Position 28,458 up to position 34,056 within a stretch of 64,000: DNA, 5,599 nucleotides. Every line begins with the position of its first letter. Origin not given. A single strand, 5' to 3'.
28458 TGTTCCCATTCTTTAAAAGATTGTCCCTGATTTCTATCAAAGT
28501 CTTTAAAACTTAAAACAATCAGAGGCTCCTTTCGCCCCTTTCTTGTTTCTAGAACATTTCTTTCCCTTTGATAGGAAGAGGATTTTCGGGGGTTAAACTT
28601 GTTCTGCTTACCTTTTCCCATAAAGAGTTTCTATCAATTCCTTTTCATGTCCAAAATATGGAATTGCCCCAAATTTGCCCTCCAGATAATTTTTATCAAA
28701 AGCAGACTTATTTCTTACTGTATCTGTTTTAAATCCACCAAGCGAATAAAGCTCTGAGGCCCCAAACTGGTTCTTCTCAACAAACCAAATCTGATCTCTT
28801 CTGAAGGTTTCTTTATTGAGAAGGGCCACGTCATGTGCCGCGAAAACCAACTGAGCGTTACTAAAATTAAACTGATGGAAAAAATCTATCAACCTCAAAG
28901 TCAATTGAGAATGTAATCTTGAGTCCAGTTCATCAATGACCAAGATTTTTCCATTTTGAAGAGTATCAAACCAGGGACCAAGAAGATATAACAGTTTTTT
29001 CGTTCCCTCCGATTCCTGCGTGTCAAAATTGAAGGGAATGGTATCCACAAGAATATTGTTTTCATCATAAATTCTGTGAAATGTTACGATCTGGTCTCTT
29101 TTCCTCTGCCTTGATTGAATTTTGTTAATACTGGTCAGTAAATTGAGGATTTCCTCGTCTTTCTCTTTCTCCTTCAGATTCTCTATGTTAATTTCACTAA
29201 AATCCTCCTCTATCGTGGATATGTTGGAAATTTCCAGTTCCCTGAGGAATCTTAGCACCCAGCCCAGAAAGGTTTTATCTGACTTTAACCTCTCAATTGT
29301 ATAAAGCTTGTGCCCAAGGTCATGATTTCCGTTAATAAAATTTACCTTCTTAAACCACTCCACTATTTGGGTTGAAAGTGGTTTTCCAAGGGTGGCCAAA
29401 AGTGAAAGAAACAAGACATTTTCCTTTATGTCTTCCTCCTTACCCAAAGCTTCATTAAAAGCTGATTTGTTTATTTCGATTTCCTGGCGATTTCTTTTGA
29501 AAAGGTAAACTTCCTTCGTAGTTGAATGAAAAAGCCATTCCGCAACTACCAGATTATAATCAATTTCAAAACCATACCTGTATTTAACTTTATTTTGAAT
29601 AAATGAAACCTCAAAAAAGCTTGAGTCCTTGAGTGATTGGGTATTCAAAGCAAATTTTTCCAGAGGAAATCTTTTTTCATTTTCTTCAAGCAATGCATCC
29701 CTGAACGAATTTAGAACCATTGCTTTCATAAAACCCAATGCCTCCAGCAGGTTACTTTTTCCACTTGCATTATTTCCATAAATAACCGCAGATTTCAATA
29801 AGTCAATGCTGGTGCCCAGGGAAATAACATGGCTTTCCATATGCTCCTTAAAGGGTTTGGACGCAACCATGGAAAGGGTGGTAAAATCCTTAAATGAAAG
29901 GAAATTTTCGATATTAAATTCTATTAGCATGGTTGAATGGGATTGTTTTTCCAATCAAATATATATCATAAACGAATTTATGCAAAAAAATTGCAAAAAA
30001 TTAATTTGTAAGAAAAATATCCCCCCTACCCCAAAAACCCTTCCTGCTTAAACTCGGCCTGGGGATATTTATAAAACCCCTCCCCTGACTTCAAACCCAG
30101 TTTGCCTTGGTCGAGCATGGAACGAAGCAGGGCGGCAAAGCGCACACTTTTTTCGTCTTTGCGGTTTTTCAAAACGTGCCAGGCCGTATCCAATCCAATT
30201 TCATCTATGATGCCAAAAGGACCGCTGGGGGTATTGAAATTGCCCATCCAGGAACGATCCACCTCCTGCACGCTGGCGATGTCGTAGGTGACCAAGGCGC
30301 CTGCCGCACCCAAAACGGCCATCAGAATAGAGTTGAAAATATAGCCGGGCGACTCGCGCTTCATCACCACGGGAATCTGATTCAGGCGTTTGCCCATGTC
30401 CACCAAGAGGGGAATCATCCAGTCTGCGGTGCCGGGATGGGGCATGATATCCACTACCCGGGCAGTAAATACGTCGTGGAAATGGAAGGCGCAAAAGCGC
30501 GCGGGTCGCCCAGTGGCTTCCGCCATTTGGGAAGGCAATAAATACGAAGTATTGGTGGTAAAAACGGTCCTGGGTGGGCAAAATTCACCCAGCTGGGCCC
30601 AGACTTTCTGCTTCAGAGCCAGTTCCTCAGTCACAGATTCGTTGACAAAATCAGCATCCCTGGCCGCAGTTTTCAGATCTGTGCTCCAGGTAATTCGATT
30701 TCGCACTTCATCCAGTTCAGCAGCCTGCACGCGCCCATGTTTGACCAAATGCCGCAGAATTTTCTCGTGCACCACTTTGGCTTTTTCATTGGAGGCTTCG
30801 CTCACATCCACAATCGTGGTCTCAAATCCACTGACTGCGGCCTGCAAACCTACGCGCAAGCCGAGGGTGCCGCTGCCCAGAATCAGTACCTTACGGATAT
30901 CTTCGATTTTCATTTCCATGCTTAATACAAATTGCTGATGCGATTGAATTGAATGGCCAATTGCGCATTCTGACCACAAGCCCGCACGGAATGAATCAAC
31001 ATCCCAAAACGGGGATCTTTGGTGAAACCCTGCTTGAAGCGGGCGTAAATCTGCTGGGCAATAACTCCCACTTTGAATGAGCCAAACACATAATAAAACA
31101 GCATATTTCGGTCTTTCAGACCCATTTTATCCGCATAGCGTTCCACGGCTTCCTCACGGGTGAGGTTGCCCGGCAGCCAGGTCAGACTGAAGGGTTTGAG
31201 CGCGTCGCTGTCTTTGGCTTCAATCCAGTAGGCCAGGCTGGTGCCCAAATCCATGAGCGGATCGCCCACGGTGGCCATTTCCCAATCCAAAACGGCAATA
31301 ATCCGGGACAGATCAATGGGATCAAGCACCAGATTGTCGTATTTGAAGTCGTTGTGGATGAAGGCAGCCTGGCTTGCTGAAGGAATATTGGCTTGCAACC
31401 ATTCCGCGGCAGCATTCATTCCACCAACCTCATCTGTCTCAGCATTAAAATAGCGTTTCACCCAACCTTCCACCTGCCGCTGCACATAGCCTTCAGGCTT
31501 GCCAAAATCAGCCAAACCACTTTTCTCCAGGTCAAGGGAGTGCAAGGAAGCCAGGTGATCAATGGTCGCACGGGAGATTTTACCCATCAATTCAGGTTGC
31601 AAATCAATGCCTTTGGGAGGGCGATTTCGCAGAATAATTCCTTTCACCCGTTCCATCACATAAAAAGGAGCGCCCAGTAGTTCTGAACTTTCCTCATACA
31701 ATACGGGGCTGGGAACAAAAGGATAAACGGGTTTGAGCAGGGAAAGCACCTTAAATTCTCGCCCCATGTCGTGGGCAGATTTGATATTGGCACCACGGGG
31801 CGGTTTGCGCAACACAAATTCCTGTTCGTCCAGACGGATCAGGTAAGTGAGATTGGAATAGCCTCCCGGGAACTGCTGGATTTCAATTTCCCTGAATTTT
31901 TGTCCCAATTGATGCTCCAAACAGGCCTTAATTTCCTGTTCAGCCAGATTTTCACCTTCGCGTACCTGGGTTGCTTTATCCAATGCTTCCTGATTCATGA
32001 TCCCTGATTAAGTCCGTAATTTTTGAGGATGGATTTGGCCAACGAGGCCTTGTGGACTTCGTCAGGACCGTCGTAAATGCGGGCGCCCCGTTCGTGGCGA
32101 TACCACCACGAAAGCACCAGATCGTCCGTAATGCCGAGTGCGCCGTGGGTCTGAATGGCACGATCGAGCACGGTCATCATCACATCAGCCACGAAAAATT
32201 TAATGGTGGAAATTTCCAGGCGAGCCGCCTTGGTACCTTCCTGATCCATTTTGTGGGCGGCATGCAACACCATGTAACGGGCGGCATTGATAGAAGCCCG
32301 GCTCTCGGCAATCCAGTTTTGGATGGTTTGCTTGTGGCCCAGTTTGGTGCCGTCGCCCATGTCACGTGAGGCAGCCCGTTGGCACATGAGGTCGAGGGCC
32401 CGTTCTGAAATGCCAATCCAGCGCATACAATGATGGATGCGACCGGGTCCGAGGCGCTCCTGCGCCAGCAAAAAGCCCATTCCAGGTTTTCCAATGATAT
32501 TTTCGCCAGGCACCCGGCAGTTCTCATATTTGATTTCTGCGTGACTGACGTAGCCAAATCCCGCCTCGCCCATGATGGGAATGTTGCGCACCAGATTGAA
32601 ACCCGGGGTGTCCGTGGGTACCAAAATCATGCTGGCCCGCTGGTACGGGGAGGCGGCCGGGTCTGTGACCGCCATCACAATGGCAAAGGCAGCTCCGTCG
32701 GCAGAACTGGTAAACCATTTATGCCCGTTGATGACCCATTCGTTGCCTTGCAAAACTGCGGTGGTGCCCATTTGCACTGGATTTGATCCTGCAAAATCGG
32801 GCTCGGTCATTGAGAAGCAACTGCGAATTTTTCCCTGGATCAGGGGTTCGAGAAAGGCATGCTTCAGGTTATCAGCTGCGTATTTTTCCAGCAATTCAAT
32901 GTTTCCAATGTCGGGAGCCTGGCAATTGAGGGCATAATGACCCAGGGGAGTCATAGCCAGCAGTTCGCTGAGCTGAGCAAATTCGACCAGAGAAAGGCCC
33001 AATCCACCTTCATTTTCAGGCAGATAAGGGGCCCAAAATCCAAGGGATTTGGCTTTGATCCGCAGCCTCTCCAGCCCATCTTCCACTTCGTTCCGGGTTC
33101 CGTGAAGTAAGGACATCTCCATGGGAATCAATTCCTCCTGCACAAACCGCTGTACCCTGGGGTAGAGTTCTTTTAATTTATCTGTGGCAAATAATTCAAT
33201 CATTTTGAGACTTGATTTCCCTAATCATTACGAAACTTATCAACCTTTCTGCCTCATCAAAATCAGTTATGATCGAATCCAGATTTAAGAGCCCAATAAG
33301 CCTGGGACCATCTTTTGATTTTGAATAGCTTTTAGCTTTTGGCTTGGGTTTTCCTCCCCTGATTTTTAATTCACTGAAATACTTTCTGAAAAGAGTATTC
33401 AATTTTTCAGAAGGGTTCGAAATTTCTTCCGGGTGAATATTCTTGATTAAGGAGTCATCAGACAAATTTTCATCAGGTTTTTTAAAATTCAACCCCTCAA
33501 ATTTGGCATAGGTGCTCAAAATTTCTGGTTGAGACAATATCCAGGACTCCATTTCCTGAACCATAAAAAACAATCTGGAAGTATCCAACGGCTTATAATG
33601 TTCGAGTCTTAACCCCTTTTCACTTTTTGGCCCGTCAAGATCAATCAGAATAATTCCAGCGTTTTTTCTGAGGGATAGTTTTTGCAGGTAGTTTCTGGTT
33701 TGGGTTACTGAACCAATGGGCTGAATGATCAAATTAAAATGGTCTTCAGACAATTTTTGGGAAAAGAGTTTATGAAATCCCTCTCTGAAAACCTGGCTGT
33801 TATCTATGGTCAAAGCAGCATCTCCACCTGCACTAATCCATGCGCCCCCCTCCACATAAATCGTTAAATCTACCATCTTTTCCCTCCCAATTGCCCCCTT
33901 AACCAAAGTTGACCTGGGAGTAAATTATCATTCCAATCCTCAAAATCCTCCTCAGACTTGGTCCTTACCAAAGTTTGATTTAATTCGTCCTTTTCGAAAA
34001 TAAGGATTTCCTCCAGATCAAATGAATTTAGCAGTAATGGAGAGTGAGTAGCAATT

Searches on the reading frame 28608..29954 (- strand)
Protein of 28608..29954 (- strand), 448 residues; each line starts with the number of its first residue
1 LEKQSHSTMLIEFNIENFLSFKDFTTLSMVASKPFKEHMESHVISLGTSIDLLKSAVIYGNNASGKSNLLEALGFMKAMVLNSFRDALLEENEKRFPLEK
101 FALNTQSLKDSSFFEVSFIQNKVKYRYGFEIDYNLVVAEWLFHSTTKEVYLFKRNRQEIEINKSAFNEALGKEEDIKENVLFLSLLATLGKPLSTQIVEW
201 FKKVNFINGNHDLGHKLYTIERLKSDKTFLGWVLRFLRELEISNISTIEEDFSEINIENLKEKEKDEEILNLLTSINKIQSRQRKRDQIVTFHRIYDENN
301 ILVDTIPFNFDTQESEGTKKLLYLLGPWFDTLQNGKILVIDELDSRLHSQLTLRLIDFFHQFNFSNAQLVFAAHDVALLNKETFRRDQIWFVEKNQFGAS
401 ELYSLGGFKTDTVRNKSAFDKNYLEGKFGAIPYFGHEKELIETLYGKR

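Call 5: search_protein_families(library=pfam, proteins=[window:28608-29954:-], max_evalue=0.001)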
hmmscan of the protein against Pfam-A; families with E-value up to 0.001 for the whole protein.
window:28608-29954:- (448 aa): 2 families
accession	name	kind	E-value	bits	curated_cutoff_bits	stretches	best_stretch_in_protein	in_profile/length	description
PF13304.12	AAA_21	-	9e-32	111.8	27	1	56-380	2-304/304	AAA domain, putative AbiEii toxin, Type IV TA system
PF13476.12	AAA_23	-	8.4e-05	23.7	27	1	54-281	20-198/201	AAA domain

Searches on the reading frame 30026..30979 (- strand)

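Call 70: search_protein_families(library=pfam, proteins=[window:30026-30979:-], max_evalue=0.0001)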
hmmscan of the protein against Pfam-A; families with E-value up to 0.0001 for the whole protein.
window:30026-30979:- (317 aa): 2 families
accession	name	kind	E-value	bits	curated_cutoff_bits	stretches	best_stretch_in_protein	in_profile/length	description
PF02737.24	3HCDH_N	-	1.4e-41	142.8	22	1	30-207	1-178/180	3-hydroxyacyl-CoA dehydrogenase, NAD binding domain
PF00725.27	3HCDH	-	9.9e-22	77.7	22.1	1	212-305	1-97/97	3-hydroxyacyl-CoA dehydrogenase, C-terminal domain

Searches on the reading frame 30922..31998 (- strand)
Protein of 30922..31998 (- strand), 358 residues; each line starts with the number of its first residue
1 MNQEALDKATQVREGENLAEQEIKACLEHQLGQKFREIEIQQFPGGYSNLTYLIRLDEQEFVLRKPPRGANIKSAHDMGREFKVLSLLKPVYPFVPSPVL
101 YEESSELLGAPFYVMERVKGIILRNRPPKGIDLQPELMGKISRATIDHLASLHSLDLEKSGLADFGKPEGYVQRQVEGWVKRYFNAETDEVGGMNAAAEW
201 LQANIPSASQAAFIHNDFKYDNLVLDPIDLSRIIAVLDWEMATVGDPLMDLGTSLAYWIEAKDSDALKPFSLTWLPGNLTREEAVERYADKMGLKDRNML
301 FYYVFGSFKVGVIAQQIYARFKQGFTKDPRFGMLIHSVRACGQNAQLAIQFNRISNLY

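Call 70: search_protein_families(library=pfam, proteins=[window:30922-31998:-], max_evalue=0.0001)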
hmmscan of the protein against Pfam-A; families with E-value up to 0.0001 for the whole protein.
window:30922-31998:- (358 aa): 1 family
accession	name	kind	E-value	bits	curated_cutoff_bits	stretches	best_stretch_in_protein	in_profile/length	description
PF01636.29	APH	-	7.1e-47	160.6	23.2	1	39-274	1-229/239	Phosphotransferase enzyme family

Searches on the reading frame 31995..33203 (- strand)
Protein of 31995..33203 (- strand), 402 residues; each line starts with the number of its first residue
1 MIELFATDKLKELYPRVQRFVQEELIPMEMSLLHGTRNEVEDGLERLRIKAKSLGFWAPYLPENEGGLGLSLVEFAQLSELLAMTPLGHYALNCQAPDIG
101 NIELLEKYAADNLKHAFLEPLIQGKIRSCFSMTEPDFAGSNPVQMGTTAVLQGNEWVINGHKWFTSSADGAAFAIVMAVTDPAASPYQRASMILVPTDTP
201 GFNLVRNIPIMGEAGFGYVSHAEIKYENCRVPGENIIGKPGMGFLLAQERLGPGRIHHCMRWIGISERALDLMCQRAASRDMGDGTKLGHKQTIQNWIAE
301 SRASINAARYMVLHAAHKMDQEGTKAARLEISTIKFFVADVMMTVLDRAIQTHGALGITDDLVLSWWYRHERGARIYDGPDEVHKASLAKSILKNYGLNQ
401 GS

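Call 70: search_protein_families(library=pfam, proteins=[window:31995-33203:-], max_evalue=0.0001)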
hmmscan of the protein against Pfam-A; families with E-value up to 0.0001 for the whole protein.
window:31995-33203:- (402 aa): 4 families
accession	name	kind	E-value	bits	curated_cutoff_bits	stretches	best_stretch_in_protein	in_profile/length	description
PF00441.29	Acyl-CoA_dh_1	-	1.9e-34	119.4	22.4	1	241-393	1-150/150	Acyl-CoA dehydrogenase, C-terminal domain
PF02770.24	Acyl-CoA_dh_M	-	3.1e-18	66.2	33.3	1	129-227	1-95/97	Acyl-CoA dehydrogenase, middle domain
PF08028.16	Acyl-CoA_dh_2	-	9.6e-13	49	22.7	1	258-365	3-117/134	Acyl-CoA dehydrogenase, C-terminal domain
PF02771.21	Acyl-CoA_dh_N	-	2.5e-08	34.7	22.9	1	8-125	2-113/113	Acyl-CoA dehydrogenase, N-terminal domain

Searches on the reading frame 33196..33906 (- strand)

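Call 70: search_protein_families(library=pfam, proteins=[window:33196-33906:-], max_evalue=0.0001)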
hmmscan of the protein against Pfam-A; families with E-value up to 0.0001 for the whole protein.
window:33196-33906:- (236 aa): 1 family
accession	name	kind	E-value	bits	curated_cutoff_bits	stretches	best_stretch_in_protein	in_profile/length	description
PF14103.11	DUF4276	-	1.3e-05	25.9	30.2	1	66-222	36-187/192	Domain of unknown function (DUF4276)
